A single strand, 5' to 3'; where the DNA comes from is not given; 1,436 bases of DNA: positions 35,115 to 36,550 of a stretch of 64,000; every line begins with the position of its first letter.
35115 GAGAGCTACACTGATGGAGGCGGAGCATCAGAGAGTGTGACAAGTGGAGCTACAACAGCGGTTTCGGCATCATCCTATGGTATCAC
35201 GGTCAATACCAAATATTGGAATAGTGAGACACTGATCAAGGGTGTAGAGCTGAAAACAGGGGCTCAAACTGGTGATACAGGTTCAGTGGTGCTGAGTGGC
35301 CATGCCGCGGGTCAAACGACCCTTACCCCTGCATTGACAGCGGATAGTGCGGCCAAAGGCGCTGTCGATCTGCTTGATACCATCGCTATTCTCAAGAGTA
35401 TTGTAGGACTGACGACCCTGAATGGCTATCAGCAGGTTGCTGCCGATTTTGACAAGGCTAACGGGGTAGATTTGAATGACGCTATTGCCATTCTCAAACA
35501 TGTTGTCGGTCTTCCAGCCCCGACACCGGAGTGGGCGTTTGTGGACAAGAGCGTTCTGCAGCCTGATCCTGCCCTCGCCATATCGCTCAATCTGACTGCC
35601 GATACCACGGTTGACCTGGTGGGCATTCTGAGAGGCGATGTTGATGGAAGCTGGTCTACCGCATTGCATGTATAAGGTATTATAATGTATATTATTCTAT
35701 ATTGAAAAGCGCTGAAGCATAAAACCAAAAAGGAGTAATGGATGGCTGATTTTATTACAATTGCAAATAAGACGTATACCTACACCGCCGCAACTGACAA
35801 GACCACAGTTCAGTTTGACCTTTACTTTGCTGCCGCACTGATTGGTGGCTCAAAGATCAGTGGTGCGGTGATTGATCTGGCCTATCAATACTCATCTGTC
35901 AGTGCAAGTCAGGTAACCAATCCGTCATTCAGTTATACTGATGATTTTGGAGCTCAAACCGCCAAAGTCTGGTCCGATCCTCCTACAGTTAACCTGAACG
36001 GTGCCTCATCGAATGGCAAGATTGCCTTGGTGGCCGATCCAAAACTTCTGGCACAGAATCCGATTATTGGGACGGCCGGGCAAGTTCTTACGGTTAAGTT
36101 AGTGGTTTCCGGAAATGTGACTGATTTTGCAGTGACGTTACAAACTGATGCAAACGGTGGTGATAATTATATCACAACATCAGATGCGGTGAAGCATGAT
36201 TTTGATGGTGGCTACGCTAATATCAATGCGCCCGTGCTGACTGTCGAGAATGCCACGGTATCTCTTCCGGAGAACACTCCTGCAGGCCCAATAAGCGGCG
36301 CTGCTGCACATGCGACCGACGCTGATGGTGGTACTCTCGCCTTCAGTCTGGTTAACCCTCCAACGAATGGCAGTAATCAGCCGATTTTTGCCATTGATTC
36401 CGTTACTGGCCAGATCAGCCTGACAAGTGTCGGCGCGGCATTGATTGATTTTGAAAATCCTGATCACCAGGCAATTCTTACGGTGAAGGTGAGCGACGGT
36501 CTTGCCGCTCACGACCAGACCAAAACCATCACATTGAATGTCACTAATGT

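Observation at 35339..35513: Dockerin-like C-terminus on the RTX-less 1286-aa protein plus cohesin-like N-regions on both flanking giants: possible non-cellulosomal cohesin-dockerin scaffold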

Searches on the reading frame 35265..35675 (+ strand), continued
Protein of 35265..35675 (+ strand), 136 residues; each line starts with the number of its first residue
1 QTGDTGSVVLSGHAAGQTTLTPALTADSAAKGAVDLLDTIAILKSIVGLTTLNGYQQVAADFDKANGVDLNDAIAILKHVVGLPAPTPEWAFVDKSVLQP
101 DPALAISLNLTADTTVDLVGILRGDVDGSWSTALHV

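Call 94: search_protein_families(library=pfam, proteins=[L026:2134-3600:+, L026:3576-5816:+, L026:5820-7187:+, L077:1206-2744:+, L077:2729-4921:+, L077:4925-6313:+, L018:2950-4695:+, L018:4699-6882:+, L018:6785-8260:+], max_evalue=0.00001)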
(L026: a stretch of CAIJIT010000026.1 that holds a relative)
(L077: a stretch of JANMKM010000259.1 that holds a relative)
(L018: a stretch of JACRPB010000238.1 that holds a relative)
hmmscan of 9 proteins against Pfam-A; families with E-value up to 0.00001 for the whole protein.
L026:2134-3600:+ (489 aa): 1 family
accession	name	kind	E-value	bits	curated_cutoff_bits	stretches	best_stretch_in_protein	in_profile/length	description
PF02321.23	OEP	-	1.4e-46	159.1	22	2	85-271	5-186/187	Outer membrane efflux protein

L026:3576-5816:+ (747 aa): 3 families
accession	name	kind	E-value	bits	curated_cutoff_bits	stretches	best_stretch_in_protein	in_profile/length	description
PF00005.33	ABC_tran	-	8.1e-31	107.9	25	1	515-664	1-137/137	ABC transporter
PF00664.28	ABC_membrane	-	3.3e-29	102.9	28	1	188-445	6-267/274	ABC transporter transmembrane region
PF02463.25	SMC_N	-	7e-07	29.3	40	0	635-708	136-213/220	RecF/RecN/SMC N terminal domain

L026:5820-7187:+ (456 aa): 2 families
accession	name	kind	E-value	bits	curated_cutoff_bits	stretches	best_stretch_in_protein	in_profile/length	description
PF13437.12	HlyD_3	-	1.2e-15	58.6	22.2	1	308-418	2-101/106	HlyD family secretion protein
PF16576.10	HlyD_D23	-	8.7e-07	28.9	30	0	304-392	107-190/214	Barrel-sandwich domain of CusB or HlyD membrane-fusion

L077:1206-2744:+ (513 aa): 1 family
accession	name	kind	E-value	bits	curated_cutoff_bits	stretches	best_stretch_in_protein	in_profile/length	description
PF02321.23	OEP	-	1.2e-33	116.9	22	2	321-494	9-185/187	Outer membrane efflux protein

L077:2729-4921:+ (731 aa): 2 families
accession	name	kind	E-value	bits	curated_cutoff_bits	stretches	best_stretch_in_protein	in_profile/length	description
PF00664.28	ABC_membrane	-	2.9e-30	106.3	28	1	175-432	5-266/274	ABC transporter transmembrane region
PF00005.33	ABC_tran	-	1.9e-29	103.4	25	1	503-652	1-137/137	ABC transporter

L077:4925-6313:+ (463 aa): 2 families
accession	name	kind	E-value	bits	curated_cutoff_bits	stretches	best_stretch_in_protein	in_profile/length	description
PF13437.12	HlyD_3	-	2.9e-19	70.2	22.2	1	315-430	2-106/106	HlyD family secretion protein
PF16576.10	HlyD_D23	-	2.9e-06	27.2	30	0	310-397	106-188/214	Barrel-sandwich domain of CusB or HlyD membrane-fusion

L018:2950-4695:+ (582 aa): 1 family
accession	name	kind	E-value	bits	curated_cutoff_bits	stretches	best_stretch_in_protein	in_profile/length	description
PF02321.23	OEP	-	3.1e-41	141.7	22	2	389-563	10-185/187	Outer membrane efflux protein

L018:4699-6882:+ (728 aa): 3 families
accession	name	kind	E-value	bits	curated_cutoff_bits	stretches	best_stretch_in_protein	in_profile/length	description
PF00005.33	ABC_tran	-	2.4e-29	103.1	25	1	507-656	1-137/137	ABC transporter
PF00664.28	ABC_membrane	-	5.3e-29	102.2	28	1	180-437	6-267/274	ABC transporter transmembrane region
PF02463.25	SMC_N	-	3.1e-07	30.5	40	0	627-698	136-211/220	RecF/RecN/SMC N terminal domain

L018:6785-8260:+ (492 aa): 2 families
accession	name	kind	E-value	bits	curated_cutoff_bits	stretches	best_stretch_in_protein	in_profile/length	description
PF13437.12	HlyD_3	-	2.5e-18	67.2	22.2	1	344-454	2-101/106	HlyD family secretion protein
PF16576.10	HlyD_D23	-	1.8e-08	34.4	30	1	340-422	107-184/214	Barrel-sandwich domain of CusB or HlyD membrane-fusion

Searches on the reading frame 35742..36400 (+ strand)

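Call 7: search_protein_families(library=pfam, proteins=[window:35742-36400:+], max_evalue=10)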
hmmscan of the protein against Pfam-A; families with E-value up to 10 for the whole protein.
window:35742-36400:+ (219 aa): 1 family
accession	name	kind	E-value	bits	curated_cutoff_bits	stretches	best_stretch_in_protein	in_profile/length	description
PF17803.7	Cadherin_4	-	0.00052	20.9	25.1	1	163-211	13-60/71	Bacterial cadherin-like domain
